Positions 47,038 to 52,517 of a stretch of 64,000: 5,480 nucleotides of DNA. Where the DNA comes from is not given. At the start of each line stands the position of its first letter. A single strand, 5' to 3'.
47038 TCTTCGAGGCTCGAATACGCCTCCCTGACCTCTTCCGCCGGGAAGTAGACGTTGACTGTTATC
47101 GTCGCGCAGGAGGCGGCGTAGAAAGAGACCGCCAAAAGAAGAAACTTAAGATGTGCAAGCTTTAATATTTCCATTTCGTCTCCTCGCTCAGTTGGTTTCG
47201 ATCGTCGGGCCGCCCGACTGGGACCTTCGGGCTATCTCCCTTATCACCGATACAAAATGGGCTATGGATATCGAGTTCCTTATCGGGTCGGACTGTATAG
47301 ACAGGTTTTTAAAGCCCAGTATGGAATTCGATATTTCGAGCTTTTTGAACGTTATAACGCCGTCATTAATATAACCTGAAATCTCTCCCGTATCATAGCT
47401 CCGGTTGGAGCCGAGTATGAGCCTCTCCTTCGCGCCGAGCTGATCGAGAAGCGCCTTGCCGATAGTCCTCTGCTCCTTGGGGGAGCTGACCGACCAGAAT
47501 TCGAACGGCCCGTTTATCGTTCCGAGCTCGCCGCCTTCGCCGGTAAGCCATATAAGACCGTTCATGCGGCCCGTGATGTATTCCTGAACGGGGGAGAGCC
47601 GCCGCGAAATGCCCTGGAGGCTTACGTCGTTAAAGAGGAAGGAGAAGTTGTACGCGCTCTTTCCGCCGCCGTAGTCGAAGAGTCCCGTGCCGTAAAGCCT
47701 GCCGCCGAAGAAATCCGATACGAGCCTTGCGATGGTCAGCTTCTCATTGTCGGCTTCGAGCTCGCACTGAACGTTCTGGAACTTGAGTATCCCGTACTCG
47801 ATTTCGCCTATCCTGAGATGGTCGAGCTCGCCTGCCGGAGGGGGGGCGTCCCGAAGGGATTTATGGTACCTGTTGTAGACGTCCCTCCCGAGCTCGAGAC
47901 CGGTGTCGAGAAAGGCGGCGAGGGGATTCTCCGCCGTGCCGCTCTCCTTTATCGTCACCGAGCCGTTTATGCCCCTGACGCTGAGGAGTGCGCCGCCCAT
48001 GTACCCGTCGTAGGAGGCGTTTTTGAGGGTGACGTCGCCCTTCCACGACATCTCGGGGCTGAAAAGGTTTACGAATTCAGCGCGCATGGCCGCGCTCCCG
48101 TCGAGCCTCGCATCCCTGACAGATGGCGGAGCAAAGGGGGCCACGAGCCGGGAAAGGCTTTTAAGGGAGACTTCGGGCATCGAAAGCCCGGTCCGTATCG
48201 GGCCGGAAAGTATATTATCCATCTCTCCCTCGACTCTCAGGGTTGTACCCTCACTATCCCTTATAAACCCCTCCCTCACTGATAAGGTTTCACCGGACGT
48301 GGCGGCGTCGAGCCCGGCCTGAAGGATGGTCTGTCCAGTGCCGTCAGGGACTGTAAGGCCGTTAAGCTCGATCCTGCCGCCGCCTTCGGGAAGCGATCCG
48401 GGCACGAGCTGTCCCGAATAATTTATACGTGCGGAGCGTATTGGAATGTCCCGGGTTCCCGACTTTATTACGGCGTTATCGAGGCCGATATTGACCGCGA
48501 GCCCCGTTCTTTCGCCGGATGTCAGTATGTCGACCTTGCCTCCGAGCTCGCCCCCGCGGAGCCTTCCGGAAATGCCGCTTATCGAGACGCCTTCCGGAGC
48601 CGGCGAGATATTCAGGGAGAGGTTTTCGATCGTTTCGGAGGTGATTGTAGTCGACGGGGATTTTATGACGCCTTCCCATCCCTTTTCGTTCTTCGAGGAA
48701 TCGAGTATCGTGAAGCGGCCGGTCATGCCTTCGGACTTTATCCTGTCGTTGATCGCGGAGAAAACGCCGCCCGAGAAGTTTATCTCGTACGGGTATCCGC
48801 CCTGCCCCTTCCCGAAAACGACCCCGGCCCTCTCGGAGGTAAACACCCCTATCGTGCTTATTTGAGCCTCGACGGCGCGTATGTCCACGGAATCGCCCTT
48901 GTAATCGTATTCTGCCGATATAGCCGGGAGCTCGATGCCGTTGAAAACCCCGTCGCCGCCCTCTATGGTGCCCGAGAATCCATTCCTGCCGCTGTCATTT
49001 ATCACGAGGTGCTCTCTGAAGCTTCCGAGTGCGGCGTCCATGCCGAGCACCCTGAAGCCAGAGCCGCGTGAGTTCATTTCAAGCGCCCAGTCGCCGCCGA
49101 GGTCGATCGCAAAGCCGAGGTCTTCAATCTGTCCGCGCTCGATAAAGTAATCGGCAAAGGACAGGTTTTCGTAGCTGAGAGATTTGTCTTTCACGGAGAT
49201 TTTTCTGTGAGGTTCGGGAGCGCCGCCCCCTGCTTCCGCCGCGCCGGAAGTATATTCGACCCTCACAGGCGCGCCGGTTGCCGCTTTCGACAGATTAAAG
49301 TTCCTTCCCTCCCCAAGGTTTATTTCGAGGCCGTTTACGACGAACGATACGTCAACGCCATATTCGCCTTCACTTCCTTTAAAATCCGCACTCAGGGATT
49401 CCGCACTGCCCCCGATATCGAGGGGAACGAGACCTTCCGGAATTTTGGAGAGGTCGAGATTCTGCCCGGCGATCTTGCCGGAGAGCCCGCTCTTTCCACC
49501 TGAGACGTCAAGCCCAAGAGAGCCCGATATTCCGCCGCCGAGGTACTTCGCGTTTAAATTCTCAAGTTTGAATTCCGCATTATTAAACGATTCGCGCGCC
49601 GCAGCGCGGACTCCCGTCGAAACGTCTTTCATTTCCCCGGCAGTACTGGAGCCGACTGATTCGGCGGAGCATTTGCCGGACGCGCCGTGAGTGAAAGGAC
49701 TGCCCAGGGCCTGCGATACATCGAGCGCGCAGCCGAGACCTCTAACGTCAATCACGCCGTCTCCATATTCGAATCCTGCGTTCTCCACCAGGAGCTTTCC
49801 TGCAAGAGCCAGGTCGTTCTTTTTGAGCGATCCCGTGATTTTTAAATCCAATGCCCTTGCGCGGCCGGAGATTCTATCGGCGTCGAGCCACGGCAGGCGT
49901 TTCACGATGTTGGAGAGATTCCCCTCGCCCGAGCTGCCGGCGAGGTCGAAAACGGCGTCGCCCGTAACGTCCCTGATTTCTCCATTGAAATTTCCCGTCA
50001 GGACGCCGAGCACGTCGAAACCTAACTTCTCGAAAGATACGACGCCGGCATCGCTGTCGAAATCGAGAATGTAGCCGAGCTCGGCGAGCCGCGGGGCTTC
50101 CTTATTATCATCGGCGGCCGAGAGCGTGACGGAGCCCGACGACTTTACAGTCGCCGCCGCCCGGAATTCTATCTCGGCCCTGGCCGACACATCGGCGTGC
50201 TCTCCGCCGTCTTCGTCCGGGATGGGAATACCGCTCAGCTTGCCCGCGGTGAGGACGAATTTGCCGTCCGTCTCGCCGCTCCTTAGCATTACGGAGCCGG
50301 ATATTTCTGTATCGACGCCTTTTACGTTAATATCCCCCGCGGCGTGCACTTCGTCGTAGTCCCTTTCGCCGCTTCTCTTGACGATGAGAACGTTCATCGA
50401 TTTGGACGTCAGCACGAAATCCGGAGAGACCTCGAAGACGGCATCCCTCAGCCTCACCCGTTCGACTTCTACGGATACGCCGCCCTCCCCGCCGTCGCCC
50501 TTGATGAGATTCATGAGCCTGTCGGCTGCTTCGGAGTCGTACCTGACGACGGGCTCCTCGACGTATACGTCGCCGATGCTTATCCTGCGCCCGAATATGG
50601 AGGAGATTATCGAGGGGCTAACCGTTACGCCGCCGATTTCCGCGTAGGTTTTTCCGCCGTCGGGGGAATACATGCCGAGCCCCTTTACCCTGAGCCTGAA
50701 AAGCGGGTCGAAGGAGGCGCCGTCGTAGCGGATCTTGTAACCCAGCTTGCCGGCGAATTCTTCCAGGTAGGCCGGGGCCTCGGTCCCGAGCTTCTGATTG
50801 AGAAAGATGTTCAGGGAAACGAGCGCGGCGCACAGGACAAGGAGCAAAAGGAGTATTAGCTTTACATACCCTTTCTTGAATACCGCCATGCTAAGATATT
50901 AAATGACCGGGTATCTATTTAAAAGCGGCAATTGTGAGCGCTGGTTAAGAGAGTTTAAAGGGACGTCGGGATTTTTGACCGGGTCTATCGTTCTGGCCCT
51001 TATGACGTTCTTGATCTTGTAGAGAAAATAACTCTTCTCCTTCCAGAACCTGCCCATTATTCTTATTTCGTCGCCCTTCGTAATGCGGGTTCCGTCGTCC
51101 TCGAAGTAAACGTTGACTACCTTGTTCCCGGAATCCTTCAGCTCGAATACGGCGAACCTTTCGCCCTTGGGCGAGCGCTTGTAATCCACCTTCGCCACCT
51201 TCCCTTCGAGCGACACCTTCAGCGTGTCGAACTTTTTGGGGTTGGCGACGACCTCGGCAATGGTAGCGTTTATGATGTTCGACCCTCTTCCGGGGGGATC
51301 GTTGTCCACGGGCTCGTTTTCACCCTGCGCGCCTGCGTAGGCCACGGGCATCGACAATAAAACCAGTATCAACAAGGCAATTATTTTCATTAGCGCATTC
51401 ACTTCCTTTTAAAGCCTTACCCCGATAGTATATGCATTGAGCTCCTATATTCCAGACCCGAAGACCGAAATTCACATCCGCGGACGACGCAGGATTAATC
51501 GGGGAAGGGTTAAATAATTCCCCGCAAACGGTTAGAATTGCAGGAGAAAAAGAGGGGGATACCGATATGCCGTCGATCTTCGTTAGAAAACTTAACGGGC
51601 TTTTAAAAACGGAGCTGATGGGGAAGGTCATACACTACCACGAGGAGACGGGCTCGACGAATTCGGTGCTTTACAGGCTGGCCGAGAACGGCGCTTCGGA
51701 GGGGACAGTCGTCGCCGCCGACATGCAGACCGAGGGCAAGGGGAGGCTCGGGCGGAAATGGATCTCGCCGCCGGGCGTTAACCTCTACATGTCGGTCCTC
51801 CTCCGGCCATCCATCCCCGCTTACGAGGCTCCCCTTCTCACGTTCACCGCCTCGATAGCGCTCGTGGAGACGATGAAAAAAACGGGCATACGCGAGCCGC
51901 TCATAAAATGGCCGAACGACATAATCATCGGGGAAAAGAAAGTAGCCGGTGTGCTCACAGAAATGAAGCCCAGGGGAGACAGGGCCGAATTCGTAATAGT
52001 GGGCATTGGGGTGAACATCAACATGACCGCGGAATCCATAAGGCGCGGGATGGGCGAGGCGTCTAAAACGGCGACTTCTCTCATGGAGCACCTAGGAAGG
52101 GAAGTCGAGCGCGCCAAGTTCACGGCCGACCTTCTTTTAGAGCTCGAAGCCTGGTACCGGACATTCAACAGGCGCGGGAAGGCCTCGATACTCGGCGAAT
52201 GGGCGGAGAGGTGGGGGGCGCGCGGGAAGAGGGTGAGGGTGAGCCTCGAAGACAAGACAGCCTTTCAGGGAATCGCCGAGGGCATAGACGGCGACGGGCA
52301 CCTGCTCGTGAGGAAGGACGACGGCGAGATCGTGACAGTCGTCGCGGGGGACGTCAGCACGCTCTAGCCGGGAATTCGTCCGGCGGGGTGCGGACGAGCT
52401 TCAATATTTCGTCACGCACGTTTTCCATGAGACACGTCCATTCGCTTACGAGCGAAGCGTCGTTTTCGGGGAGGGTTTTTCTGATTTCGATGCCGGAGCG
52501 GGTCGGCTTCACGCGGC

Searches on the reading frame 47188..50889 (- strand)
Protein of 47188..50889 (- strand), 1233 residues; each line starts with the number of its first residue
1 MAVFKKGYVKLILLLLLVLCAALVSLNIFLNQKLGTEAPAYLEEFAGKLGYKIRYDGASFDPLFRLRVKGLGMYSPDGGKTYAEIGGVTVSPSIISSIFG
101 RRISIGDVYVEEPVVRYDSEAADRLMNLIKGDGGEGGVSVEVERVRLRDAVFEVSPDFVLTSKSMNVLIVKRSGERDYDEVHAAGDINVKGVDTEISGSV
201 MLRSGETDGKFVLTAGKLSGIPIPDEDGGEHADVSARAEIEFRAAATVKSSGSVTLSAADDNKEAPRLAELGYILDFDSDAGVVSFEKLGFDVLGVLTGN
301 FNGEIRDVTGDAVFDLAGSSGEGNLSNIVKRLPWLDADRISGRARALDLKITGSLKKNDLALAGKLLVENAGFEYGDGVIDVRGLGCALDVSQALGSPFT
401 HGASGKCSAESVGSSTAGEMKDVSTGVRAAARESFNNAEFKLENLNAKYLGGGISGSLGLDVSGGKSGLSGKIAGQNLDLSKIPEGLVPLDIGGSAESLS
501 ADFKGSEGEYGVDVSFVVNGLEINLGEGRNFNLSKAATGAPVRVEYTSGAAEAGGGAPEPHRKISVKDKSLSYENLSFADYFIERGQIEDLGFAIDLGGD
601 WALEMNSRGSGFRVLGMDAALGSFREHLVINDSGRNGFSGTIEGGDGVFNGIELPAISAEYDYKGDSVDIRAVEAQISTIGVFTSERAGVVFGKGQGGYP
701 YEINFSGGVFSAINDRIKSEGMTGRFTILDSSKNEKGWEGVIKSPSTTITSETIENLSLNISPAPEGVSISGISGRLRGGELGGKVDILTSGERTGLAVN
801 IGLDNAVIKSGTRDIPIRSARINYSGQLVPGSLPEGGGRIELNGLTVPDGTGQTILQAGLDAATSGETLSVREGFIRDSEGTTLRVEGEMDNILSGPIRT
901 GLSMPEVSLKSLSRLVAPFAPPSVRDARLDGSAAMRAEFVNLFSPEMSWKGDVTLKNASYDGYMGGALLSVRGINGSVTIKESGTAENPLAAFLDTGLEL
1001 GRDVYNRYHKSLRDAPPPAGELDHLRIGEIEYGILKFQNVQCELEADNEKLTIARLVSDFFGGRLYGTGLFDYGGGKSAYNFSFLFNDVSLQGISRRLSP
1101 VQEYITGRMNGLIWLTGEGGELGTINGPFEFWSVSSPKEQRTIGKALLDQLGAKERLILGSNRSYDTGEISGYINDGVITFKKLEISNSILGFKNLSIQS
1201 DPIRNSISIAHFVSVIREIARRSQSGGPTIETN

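Call 13: search_protein_families(library=pfam, proteins=[window:47188-50889:-], max_evalue=0.001)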
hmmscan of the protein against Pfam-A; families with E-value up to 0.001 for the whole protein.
window:47188-50889:- (1233 aa): 2 families
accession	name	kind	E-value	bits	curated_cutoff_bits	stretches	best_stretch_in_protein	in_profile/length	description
PF05359.17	DUF748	-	6e-05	21.7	50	0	8-122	14-124/1037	Domain of Unknown Function (DUF748)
PF13116.12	YhdP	-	0.00065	18.1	46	0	7-254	9-254/1224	YhdP protein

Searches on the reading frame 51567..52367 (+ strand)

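Call 13: search_protein_families(library=pfam, proteins=[window:51567-52367:+], max_evalue=0.001)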
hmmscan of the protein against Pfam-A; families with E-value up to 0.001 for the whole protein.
window:51567-52367:+ (266 aa): 2 families
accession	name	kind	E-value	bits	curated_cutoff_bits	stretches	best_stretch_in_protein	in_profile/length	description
PF03099.24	BPL_LplA_LipB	-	1.1e-20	74.4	21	1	30-150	7-133/133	Biotin/lipoate A/B protein ligase family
PF02237.23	BPL_C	-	9e-12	45.2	21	1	220-264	3-46/48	Biotin protein ligase C terminal domain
